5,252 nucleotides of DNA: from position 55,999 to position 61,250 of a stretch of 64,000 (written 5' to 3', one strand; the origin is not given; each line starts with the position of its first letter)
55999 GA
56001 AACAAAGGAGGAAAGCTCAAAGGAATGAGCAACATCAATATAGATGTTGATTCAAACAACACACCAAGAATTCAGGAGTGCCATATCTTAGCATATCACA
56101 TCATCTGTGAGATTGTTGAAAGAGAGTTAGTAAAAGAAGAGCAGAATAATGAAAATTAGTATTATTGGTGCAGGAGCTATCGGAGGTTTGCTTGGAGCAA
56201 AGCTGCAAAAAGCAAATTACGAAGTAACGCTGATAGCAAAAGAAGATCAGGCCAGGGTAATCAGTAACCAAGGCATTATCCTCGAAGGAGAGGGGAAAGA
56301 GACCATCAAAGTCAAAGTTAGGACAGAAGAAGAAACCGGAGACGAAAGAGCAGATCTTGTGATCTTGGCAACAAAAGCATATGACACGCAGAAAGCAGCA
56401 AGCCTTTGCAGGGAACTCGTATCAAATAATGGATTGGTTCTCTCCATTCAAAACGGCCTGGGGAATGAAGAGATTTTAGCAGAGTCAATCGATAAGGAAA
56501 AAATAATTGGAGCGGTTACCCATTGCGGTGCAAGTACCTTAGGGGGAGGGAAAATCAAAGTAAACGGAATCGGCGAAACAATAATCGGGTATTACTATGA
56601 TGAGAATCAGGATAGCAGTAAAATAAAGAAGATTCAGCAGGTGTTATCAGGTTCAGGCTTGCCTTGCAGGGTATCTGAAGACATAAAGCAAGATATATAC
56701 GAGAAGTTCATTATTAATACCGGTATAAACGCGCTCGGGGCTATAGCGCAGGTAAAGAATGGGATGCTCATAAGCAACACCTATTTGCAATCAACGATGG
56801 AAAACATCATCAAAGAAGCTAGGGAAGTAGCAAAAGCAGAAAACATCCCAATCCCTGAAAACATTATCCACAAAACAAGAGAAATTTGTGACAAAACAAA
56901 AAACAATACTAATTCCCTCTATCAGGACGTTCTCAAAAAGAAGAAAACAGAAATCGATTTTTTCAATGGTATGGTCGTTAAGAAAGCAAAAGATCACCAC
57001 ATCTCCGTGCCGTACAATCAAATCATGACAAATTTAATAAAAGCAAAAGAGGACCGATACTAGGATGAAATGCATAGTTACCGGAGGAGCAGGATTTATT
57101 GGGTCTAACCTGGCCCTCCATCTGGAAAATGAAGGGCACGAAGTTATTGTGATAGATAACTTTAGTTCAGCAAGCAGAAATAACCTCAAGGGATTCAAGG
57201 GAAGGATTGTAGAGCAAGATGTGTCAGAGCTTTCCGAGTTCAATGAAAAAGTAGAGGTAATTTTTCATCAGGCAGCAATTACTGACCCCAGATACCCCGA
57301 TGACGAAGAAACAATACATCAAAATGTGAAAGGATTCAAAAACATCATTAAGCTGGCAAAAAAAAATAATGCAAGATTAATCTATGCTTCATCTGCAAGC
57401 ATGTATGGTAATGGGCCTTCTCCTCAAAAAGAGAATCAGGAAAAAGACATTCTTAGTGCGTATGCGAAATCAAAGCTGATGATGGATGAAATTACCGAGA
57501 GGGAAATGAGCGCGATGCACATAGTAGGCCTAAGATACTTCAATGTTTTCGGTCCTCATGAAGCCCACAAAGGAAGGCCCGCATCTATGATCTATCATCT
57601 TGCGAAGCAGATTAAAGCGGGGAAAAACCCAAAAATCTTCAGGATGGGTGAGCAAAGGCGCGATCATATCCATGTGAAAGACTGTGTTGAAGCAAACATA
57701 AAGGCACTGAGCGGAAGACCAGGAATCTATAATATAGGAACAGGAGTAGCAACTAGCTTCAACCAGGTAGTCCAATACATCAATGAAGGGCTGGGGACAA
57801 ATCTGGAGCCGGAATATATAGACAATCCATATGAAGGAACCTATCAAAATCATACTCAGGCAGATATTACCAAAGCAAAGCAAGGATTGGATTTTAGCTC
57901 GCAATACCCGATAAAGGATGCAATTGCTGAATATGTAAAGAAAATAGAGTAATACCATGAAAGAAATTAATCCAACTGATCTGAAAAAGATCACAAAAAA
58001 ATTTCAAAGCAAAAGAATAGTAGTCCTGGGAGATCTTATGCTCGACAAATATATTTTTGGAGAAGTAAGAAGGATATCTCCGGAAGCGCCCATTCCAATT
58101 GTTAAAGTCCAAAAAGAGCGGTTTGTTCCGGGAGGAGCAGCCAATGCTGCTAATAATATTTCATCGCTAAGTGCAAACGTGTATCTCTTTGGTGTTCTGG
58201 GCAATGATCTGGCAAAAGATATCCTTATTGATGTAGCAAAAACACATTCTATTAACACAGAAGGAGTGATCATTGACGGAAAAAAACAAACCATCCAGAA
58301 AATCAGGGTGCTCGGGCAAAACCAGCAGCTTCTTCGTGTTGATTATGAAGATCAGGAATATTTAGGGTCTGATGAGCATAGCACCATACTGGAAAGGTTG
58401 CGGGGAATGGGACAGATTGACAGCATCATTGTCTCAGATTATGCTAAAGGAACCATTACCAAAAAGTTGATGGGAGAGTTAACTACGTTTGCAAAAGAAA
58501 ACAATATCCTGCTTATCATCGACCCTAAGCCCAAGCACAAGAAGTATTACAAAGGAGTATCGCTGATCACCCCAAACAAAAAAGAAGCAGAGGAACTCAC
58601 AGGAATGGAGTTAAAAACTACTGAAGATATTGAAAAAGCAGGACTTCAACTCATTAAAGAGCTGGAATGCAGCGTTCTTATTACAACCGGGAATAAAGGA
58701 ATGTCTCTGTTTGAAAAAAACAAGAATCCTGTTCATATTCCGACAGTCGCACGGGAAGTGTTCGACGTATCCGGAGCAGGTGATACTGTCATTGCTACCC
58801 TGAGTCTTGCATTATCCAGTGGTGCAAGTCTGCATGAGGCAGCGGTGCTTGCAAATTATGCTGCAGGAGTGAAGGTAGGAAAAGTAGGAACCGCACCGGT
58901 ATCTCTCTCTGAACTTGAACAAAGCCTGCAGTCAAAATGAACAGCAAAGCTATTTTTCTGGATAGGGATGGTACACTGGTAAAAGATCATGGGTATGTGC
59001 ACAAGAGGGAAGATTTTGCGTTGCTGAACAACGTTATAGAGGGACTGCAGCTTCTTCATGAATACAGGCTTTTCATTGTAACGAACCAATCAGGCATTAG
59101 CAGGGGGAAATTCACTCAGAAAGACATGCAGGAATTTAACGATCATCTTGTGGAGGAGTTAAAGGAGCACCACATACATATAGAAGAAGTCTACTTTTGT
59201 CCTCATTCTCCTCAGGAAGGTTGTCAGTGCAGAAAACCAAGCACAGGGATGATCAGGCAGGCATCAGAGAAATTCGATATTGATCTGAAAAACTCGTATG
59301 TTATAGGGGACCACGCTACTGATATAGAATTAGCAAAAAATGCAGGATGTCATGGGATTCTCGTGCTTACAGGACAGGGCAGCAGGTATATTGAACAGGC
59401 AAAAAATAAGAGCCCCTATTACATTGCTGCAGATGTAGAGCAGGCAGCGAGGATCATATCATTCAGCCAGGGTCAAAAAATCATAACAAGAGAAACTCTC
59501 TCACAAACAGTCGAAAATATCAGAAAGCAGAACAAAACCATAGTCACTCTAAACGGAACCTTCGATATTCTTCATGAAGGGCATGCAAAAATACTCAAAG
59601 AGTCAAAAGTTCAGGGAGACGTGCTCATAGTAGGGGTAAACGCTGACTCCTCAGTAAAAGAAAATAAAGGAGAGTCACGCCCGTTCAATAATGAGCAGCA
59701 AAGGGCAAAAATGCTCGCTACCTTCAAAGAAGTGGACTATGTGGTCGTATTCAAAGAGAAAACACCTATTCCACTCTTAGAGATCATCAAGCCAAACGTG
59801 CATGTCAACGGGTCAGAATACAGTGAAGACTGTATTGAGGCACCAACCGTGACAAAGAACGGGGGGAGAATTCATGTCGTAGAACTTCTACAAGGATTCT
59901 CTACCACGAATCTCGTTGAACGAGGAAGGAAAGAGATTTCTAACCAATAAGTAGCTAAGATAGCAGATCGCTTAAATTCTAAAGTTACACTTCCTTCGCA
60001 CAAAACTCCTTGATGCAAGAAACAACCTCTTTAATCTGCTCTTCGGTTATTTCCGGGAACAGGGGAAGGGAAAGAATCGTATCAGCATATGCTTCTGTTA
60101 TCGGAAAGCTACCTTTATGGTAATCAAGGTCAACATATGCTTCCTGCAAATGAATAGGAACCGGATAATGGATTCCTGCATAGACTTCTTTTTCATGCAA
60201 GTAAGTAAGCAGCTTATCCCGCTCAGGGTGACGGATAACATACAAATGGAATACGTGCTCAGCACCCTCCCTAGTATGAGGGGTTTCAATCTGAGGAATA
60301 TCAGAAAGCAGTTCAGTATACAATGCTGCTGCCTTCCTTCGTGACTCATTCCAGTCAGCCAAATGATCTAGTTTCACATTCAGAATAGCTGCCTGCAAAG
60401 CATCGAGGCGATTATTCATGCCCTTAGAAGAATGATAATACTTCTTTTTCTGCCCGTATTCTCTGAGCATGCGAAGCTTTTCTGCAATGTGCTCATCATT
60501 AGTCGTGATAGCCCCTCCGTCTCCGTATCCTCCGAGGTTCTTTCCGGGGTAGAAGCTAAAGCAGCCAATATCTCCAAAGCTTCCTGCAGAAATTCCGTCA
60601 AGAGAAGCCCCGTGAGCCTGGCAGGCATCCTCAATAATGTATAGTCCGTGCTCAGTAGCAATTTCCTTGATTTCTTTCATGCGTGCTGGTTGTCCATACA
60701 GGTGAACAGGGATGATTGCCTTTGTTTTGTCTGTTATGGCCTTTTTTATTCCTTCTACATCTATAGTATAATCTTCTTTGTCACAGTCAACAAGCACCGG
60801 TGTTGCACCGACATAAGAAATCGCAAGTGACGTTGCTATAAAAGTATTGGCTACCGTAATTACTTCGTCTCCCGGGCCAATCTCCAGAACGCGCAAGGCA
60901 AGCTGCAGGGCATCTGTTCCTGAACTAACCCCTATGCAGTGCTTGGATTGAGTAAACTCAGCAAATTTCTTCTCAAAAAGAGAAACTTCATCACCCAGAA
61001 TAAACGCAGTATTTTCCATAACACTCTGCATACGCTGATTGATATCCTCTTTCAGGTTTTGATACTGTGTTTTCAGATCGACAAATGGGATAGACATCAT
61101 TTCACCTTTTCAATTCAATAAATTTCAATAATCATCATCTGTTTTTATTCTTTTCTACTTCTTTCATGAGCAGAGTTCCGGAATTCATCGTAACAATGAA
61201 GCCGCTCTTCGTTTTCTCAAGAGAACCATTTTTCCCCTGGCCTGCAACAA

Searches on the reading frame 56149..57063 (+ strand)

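Call 39: search_protein_families(library=pfam, proteins=[window:56149-57063:+])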
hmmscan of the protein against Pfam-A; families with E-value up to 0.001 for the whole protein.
window:56149-57063:+ (304 aa): 3 families
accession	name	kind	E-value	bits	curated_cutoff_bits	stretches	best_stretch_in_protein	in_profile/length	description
PF02558.23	ApbA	-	2.5e-38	131.5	22.2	1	3-149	1-148/150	Ketopantoate reductase PanE/ApbA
PF08546.17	ApbA_C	-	1.8e-35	122.5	22.7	1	178-301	1-125/125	Ketopantoate reductase PanE/ApbA C terminal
PF03807.23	F420_oxidored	-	6.3e-08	33.6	21.6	1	2-103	1-94/94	NADP oxidoreductase coenzyme F420-dependent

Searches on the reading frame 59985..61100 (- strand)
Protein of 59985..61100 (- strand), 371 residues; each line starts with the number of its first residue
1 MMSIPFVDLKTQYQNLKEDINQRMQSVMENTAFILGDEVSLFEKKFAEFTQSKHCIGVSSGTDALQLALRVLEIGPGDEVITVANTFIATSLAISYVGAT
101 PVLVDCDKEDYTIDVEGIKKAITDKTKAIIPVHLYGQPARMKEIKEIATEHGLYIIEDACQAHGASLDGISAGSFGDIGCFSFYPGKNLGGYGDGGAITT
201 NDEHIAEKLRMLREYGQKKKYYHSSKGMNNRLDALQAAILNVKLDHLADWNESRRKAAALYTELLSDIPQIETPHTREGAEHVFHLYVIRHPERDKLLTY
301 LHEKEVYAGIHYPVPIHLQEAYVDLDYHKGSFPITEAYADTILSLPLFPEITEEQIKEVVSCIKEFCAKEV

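Call 39: search_protein_families(library=pfam, proteins=[window:59985-61100:-])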
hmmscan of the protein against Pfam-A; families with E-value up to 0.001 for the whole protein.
window:59985-61100:- (371 aa): 5 families
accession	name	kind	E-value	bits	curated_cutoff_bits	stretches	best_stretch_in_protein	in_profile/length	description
PF01041.23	DegT_DnrJ_EryC1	-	2.2e-127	425.6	19.8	1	16-363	3-359/360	DegT/DnrJ/EryC1/StrS aminotransferase family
PF00155.27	Aminotran_1_2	-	4.2e-10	39.8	19.7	1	40-307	45-329/361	Aminotransferase class I and II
PF01053.26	Cys_Met_Meta_PP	-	4.2e-09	35.9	27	1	40-217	55-231/381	Cys/Met metabolism PLP-dependent enzyme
PF00266.25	Aminotran_5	-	3.9e-07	29.8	21.5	1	32-165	38-182/371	Aminotransferase class-V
PF01212.27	Beta_elim_lyase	-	1.3e-06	28.5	27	1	39-166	34-176/288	Beta-eliminating lyase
